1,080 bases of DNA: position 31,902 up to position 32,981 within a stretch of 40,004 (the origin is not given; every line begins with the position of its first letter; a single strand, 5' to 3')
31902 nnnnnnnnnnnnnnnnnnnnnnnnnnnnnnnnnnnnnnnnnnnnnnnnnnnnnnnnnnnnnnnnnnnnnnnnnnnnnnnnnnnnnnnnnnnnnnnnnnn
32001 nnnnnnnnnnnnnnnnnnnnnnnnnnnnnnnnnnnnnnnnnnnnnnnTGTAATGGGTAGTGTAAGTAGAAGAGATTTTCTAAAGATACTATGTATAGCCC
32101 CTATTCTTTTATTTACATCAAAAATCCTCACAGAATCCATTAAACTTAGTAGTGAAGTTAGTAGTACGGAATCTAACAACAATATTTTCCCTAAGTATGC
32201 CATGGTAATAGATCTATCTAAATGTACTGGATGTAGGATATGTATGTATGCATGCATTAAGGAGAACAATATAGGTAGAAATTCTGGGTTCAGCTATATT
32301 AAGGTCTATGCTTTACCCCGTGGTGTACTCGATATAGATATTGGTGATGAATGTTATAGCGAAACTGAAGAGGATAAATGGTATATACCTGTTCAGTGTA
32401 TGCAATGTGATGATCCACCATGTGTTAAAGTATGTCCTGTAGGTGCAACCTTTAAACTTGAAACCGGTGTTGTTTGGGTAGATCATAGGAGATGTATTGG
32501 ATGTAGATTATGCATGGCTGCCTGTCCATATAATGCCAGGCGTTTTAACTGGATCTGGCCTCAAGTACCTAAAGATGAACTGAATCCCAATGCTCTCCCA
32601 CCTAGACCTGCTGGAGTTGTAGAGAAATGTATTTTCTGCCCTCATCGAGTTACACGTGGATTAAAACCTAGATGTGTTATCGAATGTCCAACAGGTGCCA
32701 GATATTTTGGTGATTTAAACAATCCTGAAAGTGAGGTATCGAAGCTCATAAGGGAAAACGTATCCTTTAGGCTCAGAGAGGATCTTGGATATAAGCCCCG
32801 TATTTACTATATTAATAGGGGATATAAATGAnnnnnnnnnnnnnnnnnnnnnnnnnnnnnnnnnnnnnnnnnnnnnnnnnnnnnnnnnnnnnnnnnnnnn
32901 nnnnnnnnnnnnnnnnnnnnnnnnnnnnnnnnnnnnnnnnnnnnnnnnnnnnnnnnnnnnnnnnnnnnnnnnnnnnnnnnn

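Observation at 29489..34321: DsrMKJOP / Hme-type membrane redox module compressed into four coupled genes, with no catalytic partner in the window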

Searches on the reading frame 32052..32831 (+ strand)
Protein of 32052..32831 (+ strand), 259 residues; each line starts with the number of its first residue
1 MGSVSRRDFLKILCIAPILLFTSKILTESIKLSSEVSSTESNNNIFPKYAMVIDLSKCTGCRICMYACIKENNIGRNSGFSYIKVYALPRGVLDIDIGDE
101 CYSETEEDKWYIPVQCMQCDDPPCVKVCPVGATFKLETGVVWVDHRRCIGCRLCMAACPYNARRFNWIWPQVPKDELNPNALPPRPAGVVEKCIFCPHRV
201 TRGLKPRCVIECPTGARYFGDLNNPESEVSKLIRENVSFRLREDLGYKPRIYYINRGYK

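Call 4: search_protein_families(library=pfam, proteins=[window:32052-32831:+], max_evalue=0.01)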
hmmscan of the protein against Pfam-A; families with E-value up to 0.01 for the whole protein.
window:32052-32831:+ (259 aa): 15 families
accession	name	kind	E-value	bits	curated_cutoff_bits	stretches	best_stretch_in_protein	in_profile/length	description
PF13247.11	Fer4_11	-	5.1e-22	78.4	26.2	2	110-168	4-64/100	4Fe-4S dicluster domain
PF12838.12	Fer4_7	-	2.1e-14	54.2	27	2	147-216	1-52/52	4Fe-4S dicluster domain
PF00037.32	Fer4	-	2.4e-13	49.7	21.1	2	142-163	2-23/24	4Fe-4S binding domain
PF13187.11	Fer4_9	-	1.1e-12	48.2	27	3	147-216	1-51/52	4Fe-4S dicluster domain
PF13237.11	Fer4_10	-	3.9e-10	39.9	25.5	2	142-213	3-53/53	4Fe-4S dicluster domain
PF12837.12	Fer4_6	-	4.5e-10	39.4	25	2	143-162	4-23/24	4Fe-4S binding domain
PF12797.12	Fer4_2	-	1.3e-09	37.9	24.5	2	140-160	2-22/22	4Fe-4S binding domain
PF13484.11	Fer4_16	-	4.8e-09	37.3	30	0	147-161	1-15/66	4Fe-4S double cluster binding domain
PF12798.12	Fer4_3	-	1.1e-05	26.3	27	0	148-162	1-15/15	4Fe-4S binding domain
PF13183.11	Fer4_8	-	2.3e-05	25.3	27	1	55-131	2-67/68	4Fe-4S dicluster domain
PF13534.11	Fer4_17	-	2.7e-05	25.1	22.2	0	147-196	1-49/61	4Fe-4S dicluster domain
PF25160.1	LdpA_Fe-S-bd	-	0.00013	22.1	27.6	1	119-161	5-41/49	LdpA Fe-S cluster-binding domain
PF14697.11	Fer4_21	-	0.00029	21.3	35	1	115-160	7-53/59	4Fe-4S dicluster domain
PF12800.12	Fer4_4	-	0.00061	20.4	24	1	147-161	3-17/17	4Fe-4S binding domain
PF13459.11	Fer4_15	-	0.0011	20.1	22.4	1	141-159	1-19/66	4Fe-4S single cluster domain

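Call 5: search_protein_families(library=ncbifam, proteins=[window:32052-32831:+], max_evalue=0.01)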
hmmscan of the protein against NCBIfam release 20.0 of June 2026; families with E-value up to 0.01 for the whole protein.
window:32052-32831:+ (259 aa): 65 families (the best 25 are shown)
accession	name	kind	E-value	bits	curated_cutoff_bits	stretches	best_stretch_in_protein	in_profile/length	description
NF045797.1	DsrO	equivalog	2.6e-63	213.6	200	1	4-254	3-234/235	sulfate reduction electron transfer complex DsrMKJOP subunit DsrO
NF041782.1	mnquin_red_QrcC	equivalog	7.9e-54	182.8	400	1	49-256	1-227/239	menaquinone reductase iron-sulfur cluster-binding subunit QrcC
NF041715.1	arsenate_red_ArrB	equivalog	7.8e-44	150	450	2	48-170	2-111/233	arsenate respiratory reductase iron-sulfur subunit ArrB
NF011569.0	PRK14993.1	equivalog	1.5e-40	139.2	416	2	5-166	4-150/244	tetrathionate reductase subunit TtrB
TIGR03149.1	cyt_nit_nrfC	equivalog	4.1e-40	137.5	377.6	1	4-255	2-217/225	cytochrome c nitrite reductase Fe-S protein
TIGR02951.1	DMSO_dmsB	equivalog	3.1e-31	108.6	214.1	1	49-224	2-155/161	DMSO/selenate family reductase complex B subunit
NF008134.0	PRK10882.1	equivalog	4.4e-31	108.2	263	1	4-233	2-219/329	hydrogenase 2 operon protein HybA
TIGR03478.1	DMSO_red_II_bet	subfamily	1.6e-27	96.3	480.7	3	109-167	124-183/321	DMSO reductase family type II enzyme, iron-sulfur subunit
NF045715.1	sulf_resp_HmcB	equivalog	3.8e-27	95.2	420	1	6-223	2-199/307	sulfate respiration complex iron-sulfur protein HmcB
TIGR01582.1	FDH-beta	equivalog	2.1e-26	92.7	334.7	1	32-231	5-191/283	formate dehydrogenase subunit beta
NF042979.1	EthbenzDh_ebdB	equivalog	2e-25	89.4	740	1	110-255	147-276/354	ethylbenzene dehydrogenase subunit beta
NF007382.0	PRK09898.1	equivalog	3e-21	75.9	213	1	5-162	14-170/208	ferredoxin-like protein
NF038355.1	FDH3_beta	equivalog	1.7e-19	70.6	240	1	51-238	5-176/180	formate dehydrogenase FDH3 subunit beta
NF007658.0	PRK10330.1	equivalog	3.3e-19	69.1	260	1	114-224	56-159/181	electron transport protein HydN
TIGR01660.1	narH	equivalog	5.1e-14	51.6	524.05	1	100-222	166-272/492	nitrate reductase subunit beta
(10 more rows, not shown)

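Call 17: search_solved_structures(query=window:32052-32831:+, max_evalue=0.001)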
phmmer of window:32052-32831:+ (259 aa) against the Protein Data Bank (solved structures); distinct sequences matched with E-value up to 0.001: 39.
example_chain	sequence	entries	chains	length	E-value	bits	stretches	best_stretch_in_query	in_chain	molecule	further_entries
6cz7_B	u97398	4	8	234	2.7e-39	138.1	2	49-170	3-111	4Fe-4S ferredoxin, iron-sulfur binding domain protein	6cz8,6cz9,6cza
2vpw_B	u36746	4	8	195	7.6e-38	133.3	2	47-164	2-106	NRFC PROTEIN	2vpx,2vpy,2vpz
6f0k_B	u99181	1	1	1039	2.6e-29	105.3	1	47-256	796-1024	Fe-S-cluster-containing hydrogenase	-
8k9e_B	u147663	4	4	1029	1e-25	93.5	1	49-202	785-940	Fe-S-cluster-containing hydrogenase components 1-like protein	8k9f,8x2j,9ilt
6btm_B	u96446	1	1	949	1.1e-25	93.5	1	111-253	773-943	Alternative Complex III subunit B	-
2ivf_B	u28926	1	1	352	6e-23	84.5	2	110-167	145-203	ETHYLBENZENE DEHYDROGENASE BETA-SUBUNIT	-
1kqf_B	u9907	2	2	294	1.2e-22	83.5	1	46-222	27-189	FORMATE DEHYDROGENASE, NITRATE-INDUCIBLE, IRON-SULFUR SUBUNIT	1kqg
6lod_B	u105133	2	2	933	1e-21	80.4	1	48-255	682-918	Fe-S-cluster-containing hydrogenase components 1-like protein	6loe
4ydd_B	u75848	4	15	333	5.1e-20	74.8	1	107-254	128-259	DMSO reductase family type II enzyme, iron-sulfur subunit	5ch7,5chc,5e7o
7qv7_A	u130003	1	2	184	4e-16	62.1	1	109-231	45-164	Hydrogen dependent carbon dioxide reductase subunit HycB3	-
9mqx_E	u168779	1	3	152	5.9e-16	61.5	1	112-168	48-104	Fe-S-cluster-containing hydrogenase subunit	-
7qv7_B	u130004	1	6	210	9.6e-16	60.8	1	51-162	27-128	Hydrogen dependent carbon dioxide reductase subunit HycB4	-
4v4c_B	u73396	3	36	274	1.7e-15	60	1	48-255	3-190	Pyrogallol hydroxytransferase small subunit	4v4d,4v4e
1q16_B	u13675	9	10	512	1.2e-14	57.2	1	101-222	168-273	Respiratory nitrate reductase 1 beta chain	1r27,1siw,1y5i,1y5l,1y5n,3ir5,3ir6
1y4z_B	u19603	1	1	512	2.6e-14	56.2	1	101-222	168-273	Respiratory nitrate reductase 1 beta chain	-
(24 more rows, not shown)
